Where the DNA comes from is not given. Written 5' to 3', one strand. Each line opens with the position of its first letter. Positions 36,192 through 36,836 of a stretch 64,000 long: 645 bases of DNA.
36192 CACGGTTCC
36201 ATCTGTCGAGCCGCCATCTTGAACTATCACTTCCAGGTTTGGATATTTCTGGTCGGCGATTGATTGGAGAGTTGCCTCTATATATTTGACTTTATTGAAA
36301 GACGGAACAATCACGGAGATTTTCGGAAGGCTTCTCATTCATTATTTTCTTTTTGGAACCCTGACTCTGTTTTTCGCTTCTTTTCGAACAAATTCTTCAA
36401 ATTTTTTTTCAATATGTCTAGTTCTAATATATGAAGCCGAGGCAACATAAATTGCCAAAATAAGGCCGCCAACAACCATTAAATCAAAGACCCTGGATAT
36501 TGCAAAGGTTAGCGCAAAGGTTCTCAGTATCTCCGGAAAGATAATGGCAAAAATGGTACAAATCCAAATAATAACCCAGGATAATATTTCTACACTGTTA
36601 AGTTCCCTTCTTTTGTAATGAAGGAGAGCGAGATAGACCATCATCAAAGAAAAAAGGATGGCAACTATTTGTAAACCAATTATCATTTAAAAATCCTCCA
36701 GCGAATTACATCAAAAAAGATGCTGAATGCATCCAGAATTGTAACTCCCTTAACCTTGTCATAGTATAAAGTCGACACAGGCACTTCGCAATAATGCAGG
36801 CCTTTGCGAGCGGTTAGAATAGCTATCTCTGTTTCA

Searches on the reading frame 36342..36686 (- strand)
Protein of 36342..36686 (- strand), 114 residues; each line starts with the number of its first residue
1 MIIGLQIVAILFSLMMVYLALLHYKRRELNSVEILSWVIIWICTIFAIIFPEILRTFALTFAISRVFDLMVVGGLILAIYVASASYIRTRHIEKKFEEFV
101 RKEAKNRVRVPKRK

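Call 49: search_protein_families(library=pfam, proteins=[window:36342-36686:-], max_evalue=1)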
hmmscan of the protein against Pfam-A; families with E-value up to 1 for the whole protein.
window:36342-36686:- (114 aa): 7 families
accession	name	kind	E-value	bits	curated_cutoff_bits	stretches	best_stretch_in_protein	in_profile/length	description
PF10066.14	DUF2304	-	9.2e-15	55.2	25.5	1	5-104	2-101/106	Uncharacterized conserved protein (DUF2304)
PF05982.17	Sbt_1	-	0.0011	18.7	27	1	40-87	220-265/308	Na+-dependent bicarbonate transporter superfamily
PF11683.13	DUF3278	-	0.0073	16.8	26.6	1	28-96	29-102/130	Protein of unknown function (DUF3278)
PF16327.10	CcmF_C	-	0.013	15.2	28.7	1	8-92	83-157/323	Cytochrome c-type biogenesis protein CcmF C-terminal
PF14937.11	DUF4500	-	0.12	12.8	27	0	69-109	35-75/81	Domain of unknown function (DUF4500)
PF20517.3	TMEM127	-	0.25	11.9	25.3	1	1-50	12-59/113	Transmembrane protein 127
PF25323.1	6TM_PilS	-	0.5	10.5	27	1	8-78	20-97/189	PilS-like transmembrane domain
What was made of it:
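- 36342..37342 (-): GT2 of 219 aa (PpgS/AglJ/dolichyl-P-hexose-transferase-like) plus a DUF2304 three-TM protein: a second candidate lipid-sugar donor module. DUF2304 at 55 bits (call 49).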

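Call 69: search_protein_families(library=ncbifam, proteins=[window:36342-36686:-], max_evalue=0.00001)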
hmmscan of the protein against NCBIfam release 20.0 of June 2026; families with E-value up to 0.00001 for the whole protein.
window:36342-36686:- (114 aa): 0 families
